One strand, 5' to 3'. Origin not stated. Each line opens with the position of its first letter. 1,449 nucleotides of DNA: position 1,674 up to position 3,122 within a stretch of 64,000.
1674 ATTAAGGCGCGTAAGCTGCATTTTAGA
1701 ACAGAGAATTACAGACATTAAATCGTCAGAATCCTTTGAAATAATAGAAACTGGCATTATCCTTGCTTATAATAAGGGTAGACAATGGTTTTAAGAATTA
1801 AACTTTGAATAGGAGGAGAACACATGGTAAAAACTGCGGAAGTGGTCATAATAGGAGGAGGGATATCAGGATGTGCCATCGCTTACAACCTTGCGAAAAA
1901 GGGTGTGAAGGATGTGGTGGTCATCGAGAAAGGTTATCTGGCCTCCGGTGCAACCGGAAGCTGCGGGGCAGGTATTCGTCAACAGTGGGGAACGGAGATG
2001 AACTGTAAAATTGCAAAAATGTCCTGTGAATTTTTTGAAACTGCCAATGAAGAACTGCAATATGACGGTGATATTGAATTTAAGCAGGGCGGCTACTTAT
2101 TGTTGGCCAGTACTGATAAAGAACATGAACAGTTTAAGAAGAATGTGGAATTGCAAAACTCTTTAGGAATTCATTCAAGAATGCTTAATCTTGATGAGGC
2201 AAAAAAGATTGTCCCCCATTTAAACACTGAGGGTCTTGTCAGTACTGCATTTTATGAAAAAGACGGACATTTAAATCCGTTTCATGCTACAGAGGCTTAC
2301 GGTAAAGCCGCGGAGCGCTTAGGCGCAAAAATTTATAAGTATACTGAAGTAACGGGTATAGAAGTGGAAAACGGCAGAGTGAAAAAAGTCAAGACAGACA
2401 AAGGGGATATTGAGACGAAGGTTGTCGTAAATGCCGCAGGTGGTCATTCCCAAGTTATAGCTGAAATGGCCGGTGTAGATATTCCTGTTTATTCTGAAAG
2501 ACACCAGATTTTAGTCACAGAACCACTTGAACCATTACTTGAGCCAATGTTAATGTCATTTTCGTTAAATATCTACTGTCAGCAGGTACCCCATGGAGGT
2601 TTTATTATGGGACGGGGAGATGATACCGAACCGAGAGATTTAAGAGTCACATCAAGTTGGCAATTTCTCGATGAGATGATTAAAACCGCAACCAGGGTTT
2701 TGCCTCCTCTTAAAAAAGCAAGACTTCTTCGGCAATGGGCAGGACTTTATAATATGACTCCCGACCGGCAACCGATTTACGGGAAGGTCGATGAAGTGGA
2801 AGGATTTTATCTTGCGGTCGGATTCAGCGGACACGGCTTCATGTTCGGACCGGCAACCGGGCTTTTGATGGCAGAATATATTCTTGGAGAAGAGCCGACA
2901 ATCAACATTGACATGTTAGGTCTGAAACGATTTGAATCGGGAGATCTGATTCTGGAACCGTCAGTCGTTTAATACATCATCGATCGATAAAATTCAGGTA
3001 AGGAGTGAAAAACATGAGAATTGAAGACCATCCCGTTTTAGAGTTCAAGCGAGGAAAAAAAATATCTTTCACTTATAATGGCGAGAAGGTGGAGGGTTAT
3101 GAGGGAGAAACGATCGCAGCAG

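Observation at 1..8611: Sigma-54-controlled island coupling an HcnABC/PDH1-like four-subunit dehydrogenase to a tungsten-type aldehyde:ferredoxin oxidoreductase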

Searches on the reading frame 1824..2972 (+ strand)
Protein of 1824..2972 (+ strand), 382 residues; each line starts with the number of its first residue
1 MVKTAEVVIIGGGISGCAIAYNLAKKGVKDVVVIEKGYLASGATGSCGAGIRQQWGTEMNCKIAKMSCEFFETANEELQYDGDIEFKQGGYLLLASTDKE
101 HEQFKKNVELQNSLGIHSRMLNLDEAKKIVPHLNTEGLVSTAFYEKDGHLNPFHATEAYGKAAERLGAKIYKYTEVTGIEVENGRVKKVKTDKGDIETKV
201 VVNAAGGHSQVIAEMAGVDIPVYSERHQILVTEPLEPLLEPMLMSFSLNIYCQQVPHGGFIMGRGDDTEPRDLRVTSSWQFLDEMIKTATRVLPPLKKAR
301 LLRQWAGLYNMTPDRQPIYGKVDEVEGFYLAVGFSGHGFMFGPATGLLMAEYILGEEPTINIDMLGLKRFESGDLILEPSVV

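Call 5: search_protein_families(library=pfam, proteins=[window:1824-2972:+], max_evalue=0.01)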
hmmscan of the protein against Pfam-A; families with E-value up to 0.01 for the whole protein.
window:1824-2972:+ (382 aa): 11 families
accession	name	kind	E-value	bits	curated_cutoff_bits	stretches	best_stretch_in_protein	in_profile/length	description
PF01266.30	DAO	-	2.1e-79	268.1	27.9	1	7-351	2-352/353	FAD dependent oxidoreductase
PF13738.12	Pyr_redox_3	-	1.8e-07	31.2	30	2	8-39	1-32/305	Pyridine nucleotide-disulphide oxidoreductase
PF01494.25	FAD_binding_3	-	4.3e-07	29.9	22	0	5-36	2-32/349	FAD binding domain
PF13450.12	NAD_binding_8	-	1.8e-06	28.5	21.9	1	9-42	1-33/68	NAD(P)-binding Rossmann-like domain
PF00890.30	FAD_binding_2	-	1e-05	25.4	20.4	1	7-51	2-45/414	FAD binding domain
PF03486.20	HI0933_like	-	1.1e-05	25.5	50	0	157-209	113-166/244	HI0933-like protein Rossmann domain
PF07992.20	Pyr_redox_2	-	3.8e-05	23.7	26.1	1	6-218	2-119/291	Pyridine nucleotide-disulphide oxidoreductase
PF00070.33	Pyr_redox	-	3.9e-05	24.5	22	1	7-36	2-30/82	Pyridine nucleotide-disulphide oxidoreductase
PF01134.28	GIDA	-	6.3e-05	22.6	22.1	1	7-68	2-40/391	Glucose inhibited division protein A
PF12831.13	FAD_oxidored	-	0.00023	21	27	1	6-222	1-159/416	FAD dependent oxidoreductase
PF01946.23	Thi4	-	0.0017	18.1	26.2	1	5-48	18-61/235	Thi4 family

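Call 24: search_solved_structures(query=window:1824-2972:+, max_evalue=0.001)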
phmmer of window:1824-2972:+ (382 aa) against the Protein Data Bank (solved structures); distinct sequences matched with E-value up to 0.001: 36.
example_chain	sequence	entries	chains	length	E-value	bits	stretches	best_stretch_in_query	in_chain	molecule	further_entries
1y56_B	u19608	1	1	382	1.5e-88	300.4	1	4-375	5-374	sarcosine oxidase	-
3ada_B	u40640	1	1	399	2.8e-50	174.5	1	3-378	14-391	SARCOSINE OXIDASE BETA SUBUNIT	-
1vrq_B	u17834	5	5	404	3e-50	174.4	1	3-378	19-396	Sarcosine oxidase beta subunit | Subunit beta of sarcosine oxidase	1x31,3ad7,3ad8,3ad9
2gag_B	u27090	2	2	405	3.2e-49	171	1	3-378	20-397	heterotetrameric sarcosine oxidase beta-subunit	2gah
7cyx_A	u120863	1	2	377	1.6e-36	129.2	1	4-366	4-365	Glycine oxidase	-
4p9s_A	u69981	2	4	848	5.1e-36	127.5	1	5-366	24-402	Dimethylglycine dehydrogenase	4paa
5l46_A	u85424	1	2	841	1.1e-35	126.4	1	5-366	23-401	Dimethylglycine dehydrogenase, mitochondrial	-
4pab_A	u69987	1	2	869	1.9e-35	125.6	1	5-366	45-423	Dimethylglycine dehydrogenase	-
4ysh_A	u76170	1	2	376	2.1e-31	112.3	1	5-367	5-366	Glycine oxidase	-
1ng3_A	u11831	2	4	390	3.8e-31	111.5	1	5-367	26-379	Glycine oxidase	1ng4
1ryi_A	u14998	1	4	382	4.7e-30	107.9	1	5-367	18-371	GLYCINE OXIDASE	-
9woz_A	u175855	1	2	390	5e-30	107.8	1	5-367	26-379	Glycine oxidase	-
3if9_A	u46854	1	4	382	9.8e-30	106.9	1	5-367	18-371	Glycine oxidase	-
5fjm_A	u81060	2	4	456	1.2e-25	93.4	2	5-223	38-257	L-AMINO ACID DEAMINASE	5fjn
1pj5_A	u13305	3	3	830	1.3e-23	86.7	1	1-235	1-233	N,N-dimethylglycine oxidase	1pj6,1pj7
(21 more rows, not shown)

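Call 34: find_related_loci(query=window:1824-2972:+, collection=genome_contigs, flank=10000)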
Query window:1824-2972:+ (382 aa) in genome_contigs; peptide patterns used: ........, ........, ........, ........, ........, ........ (x = any residue, [..] = any of these).
309 stretches matched a pattern; 223 encode a relative of the query (tblastn E <= 1e-3); the best 80 are kept; 80 distinct loci.
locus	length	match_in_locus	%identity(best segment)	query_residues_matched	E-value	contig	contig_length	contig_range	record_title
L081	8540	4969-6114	93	1-382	0e+0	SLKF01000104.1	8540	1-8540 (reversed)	MAG: Clostridiales bacterium isolate CSSed165cm_262 CSSed16-5cm-34869, whole genome shotgun sequence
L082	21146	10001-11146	77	1-382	0e+0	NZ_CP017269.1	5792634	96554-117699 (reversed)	Geosporobacter ferrireducens strain IRF9 chromosome, complete genome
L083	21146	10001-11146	78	1-382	0e+0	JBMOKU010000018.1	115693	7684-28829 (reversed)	MAG: Bacillota bacterium isolate Betzabe_MAG006 MAG006_18, whole genome shotgun sequence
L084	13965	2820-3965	77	1-382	0e+0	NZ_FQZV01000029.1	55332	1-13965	Geosporobacter subterraneus DSM 17957, whole genome shotgun sequence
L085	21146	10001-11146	77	1-382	0e+0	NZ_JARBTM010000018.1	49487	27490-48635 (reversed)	MAG: Anaerosolibacter sp. isolate L_E1_T20_C_bin.128 scaffold_804, whole genome shotgun sequence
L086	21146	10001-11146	77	1-382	0e+0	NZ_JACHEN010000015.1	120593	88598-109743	Anaerosolibacter carboniphilus strain DSM 103526 Ga0415316_15, whole genome shotgun sequence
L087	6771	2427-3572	76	1-382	0e+0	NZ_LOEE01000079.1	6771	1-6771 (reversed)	Thermotalea metallivorans strain B2-1 AN619_contig000086, whole genome shotgun sequence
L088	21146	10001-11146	77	1-382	0e+0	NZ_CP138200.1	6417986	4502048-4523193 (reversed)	Wukongibacter sp. M2B1 chromosome, complete genome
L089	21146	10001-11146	76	1-382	0e+0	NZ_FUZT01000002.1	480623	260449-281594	Maledivibacter halophilus strain M1, whole genome shotgun sequence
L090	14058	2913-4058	75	1-382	0e+0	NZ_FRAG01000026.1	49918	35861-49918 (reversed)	Paramaledivibacter caminithermalis DSM 15212, whole genome shotgun sequence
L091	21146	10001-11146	76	1-382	0e+0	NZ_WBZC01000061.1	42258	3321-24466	Alkaliphilus pronyensis strain LacV Alk_LacV_TTCAGC_MERGED.PERFECT_contig_61, whole genome shotgun sequence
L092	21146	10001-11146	79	1-382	0e+0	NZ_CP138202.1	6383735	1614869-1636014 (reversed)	Wukongibacter baidiensis strain DY30321 chromosome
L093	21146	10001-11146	75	1-382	0e+0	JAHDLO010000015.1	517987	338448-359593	MAG: Clostridiaceae bacterium isolate M1-B18 k141_71696, whole genome shotgun sequence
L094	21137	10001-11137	74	4-382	0e+0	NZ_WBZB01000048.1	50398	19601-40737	Alkaliphilus serpentinus strain LacT Alk_LacT_GGACCC_MERGED.PERFECT_contig_48, whole genome shotgun sequence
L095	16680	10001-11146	76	1-382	0e+0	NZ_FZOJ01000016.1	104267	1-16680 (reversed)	Anaerovirgula multivorans strain SCA, whole genome shotgun sequence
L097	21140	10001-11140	74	3-382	0e+0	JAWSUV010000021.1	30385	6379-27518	MAG: Bacillota bacterium isolate B4G8H2-04 NODE_108_length_30385_cov_4.797033, whole genome shotgun sequence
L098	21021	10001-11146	74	1-382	0e+0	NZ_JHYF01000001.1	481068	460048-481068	Alkaliphilus transvaalensis ATCC 700919 T335DRAFT_scaffold00001.1_C, whole genome shotgun sequence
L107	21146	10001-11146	70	1-382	0e+0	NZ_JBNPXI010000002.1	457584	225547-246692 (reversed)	Brassicibacter mesophilus strain DSM 24659 Ga0415269_02, whole genome shotgun sequence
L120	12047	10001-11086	69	21-382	5e-175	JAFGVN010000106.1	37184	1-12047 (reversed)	MAG: Clostridia bacterium isolate ZodW_Metabat.172 k87_14596406, whole genome shotgun sequence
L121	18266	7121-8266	64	1-382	4e-171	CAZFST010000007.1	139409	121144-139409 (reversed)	MAG TPA_asm: uncultured Fusibacter sp. isolate SRP302447_co2_668 genome assembly, contig: NODE_398_length_139409_cov_21.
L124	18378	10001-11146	64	1-382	5e-168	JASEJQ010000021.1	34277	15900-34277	MAG: Thermoanaerobacteraceae bacterium isolate Yes75-04 NODE_21_length_34277_cov_6.511484, whole genome shotgun sequence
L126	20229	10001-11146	61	1-382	7e-165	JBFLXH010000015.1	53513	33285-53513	MAG: Bacillota bacterium isolate MAG053 MAG053_15, whole genome shotgun sequence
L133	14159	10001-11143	66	1-382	4e-157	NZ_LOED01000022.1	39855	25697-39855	Fervidicola ferrireducens strain Y170 AN618_contig000022, whole genome shotgun sequence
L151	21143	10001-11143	63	1-382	2e-151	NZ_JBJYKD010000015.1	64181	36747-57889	Thermoanaerobacterium sp. DL9XJH110 NODE_15_length_64181_cov_183.627543, whole genome shotgun sequence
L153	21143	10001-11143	61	1-382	4e-151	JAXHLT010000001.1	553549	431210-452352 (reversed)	MAG: Halanaerobiales bacterium isolate Salar_de_Ascotan_soil_MAG_ASO31 contig_1457_polypolish, whole genome shotgun sequ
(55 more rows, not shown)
